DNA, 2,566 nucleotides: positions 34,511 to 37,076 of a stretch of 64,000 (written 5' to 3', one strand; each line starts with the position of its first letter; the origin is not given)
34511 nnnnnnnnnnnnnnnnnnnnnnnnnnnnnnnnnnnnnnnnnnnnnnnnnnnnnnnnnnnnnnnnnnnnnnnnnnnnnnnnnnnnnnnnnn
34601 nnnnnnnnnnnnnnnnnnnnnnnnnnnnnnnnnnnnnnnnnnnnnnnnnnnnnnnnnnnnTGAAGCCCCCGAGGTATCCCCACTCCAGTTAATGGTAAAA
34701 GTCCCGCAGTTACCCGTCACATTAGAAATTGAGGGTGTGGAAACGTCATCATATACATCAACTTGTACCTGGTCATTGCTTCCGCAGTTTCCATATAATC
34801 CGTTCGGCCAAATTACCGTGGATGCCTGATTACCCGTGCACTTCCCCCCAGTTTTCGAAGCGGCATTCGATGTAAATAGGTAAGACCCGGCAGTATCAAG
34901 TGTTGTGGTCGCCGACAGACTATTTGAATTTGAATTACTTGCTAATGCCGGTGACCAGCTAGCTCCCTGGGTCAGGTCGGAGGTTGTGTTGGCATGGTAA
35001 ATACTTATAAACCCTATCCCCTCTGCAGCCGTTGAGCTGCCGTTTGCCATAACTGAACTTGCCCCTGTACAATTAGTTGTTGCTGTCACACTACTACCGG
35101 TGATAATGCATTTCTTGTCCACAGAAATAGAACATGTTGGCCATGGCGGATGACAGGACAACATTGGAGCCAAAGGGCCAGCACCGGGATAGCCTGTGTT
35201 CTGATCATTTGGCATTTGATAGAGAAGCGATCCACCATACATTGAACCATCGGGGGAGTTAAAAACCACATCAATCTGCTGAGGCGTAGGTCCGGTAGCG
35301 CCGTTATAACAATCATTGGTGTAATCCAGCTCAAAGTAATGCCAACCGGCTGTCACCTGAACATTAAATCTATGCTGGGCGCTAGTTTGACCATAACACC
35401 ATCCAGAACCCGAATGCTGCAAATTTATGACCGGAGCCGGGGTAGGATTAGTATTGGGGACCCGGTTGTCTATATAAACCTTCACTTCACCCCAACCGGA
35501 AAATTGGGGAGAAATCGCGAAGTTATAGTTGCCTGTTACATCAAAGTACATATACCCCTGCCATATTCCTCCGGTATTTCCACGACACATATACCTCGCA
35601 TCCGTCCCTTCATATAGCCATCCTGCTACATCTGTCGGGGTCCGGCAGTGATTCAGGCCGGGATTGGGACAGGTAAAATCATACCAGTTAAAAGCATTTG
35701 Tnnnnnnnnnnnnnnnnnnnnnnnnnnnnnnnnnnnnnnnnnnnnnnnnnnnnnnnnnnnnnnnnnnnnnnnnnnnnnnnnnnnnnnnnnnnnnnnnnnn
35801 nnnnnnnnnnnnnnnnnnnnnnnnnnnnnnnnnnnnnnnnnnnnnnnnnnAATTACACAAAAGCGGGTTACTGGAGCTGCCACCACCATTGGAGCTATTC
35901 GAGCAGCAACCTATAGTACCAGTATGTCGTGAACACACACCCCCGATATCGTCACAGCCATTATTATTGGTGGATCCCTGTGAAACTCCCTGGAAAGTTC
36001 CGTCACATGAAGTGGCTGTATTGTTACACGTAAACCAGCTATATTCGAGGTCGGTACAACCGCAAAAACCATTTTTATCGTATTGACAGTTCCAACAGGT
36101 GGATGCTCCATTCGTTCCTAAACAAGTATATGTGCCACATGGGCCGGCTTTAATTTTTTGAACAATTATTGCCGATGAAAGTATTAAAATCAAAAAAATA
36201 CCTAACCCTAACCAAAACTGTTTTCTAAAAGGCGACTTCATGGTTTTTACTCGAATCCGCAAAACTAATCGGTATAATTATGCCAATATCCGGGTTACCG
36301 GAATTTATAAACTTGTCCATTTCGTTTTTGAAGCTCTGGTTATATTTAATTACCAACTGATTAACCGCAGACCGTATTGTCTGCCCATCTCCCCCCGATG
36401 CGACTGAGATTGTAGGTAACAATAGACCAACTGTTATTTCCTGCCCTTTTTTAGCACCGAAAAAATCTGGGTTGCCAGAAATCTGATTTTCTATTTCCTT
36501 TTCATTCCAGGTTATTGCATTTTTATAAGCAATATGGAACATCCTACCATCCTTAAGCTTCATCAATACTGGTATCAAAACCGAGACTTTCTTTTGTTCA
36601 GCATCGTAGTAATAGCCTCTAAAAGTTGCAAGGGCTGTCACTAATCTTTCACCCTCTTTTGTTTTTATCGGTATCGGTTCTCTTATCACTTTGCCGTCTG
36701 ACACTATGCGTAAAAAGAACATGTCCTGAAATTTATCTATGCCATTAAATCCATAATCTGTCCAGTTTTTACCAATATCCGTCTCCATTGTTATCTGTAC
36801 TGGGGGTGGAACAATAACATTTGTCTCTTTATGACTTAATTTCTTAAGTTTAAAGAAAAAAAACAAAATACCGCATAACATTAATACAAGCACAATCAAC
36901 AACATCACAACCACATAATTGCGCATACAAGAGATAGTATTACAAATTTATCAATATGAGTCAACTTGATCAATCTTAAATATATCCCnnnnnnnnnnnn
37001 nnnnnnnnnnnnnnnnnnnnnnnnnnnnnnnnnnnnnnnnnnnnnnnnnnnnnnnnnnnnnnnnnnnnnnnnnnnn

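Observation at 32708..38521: Three-gene secreted module: a Tat-like exported protein, its membrane-anchored paralog, and a 1177-aa Cys-rich PA14/FN3 giant surface protein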

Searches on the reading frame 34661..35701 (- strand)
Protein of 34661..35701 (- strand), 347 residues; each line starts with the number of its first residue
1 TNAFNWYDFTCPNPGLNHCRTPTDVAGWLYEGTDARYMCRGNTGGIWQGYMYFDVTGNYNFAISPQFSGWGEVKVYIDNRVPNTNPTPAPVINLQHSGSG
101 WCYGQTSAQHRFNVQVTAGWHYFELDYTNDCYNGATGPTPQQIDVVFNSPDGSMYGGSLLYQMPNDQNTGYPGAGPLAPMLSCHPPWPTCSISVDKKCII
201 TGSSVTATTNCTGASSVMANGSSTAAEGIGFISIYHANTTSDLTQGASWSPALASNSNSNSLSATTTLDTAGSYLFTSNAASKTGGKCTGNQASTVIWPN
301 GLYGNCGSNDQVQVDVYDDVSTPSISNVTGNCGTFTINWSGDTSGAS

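Call 82: search_protein_families(library=pfam, proteins=[window:34661-35701:-], max_evalue=10)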
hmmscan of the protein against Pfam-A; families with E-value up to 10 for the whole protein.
window:34661-35701:- (347 aa): 3 families
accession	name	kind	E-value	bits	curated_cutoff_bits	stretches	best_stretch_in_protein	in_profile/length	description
PF07691.17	PA14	-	0.0078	16.5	24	1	10-80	15-79/147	PA14 domain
PF09154.16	Alpha-amy_C_pro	-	1.4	9.5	21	1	47-75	20-48/57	Alpha-amylase C-terminal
PF10528.15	GLEYA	-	2.4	9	26.2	1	47-64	5-22/91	GLEYA domain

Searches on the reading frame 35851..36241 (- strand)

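Call 95: search_solved_structures(query=A6, max_evalue=10)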
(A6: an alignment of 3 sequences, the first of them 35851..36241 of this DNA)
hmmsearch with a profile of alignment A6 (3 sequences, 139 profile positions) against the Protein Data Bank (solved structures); distinct sequences matched with E-value up to 10: 3.
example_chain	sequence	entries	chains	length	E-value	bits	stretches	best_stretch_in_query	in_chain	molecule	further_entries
8wte_B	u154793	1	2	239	0.82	13.3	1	35-88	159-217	T-cell receptor beta chain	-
8wul_D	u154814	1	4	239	0.94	13.2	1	35-88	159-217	TCR beta chain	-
2q86_B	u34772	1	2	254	1.7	12.3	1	35-90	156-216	Vbeta8.2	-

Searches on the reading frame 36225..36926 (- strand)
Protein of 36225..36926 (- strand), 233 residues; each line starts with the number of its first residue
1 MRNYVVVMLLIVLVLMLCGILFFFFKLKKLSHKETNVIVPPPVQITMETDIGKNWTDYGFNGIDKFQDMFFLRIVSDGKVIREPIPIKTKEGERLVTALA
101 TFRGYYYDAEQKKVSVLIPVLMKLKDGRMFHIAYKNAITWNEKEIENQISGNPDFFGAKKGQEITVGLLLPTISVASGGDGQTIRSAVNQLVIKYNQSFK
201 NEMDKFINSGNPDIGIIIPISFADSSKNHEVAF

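Call 3: search_protein_families(library=pfam, proteins=[window:36225-36926:-], max_evalue=1)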
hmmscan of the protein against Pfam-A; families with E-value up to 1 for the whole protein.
window:36225-36926:- (233 aa): 2 families
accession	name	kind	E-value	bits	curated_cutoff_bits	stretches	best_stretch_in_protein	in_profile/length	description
PF00335.26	Tetraspanin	-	0.13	12.4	32.1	1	3-68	78-139/225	Tetraspanin family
PF05309.16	TraE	-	0.2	11.5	24.8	1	8-46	19-57/182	TraE protein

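Call 4: search_protein_families(library=ncbifam, proteins=[window:36225-36926:-], max_evalue=1)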
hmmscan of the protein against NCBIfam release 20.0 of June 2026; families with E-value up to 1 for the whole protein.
window:36225-36926:- (233 aa): 0 families

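Call 10: find_homologous_proteins(query=window:36225-36926:-)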
Query window:36225-36926:- (233 aa): 1 proteins with E <= 0.001 among 782 candidates.
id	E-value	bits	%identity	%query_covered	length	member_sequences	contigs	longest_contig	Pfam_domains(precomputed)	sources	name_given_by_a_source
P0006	1.2e-150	517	100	100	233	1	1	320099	-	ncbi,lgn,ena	-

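Call 25: search_protein_families(library=phrogs, proteins=[window:36225-36926:-], max_evalue=1)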
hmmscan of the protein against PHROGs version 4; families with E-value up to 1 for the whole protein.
window:36225-36926:- (233 aa): 0 families

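Call 43: find_related_loci(query=A4, collection=metagenome_contigs, flank=10000)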
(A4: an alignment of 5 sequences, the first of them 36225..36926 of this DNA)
Query A4 (233 aa) in metagenome_contigs; peptide patterns used: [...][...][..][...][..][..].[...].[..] (x = any residue, [..] = any of these).
71 stretches matched a pattern, but none encodes a relative of the query by tblastn (E <= 1e-3).

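Call 71: find_related_loci(query=A4, collection=viral_contigs, flank=10000)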
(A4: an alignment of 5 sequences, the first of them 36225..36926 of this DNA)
Query A4 (233 aa) in viral_contigs; peptide patterns used: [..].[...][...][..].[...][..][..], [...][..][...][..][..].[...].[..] (x = any residue, [..] = any of these).
169 stretches matched a pattern, but none encodes a relative of the query by tblastn (E <= 1e-3).

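Call 97: search_protein_families(library=padloc, proteins=[window:36225-36926:-], max_evalue=1)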
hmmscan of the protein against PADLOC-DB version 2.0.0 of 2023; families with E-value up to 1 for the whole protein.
window:36225-36926:- (233 aa): 0 families

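Call 107: search_dna_similar(query=window:36225-36926:-, collection=phages, mode=protein, max_evalue=0.001, max_rows=10)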
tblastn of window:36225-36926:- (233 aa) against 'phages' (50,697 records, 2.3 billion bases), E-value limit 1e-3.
No match.
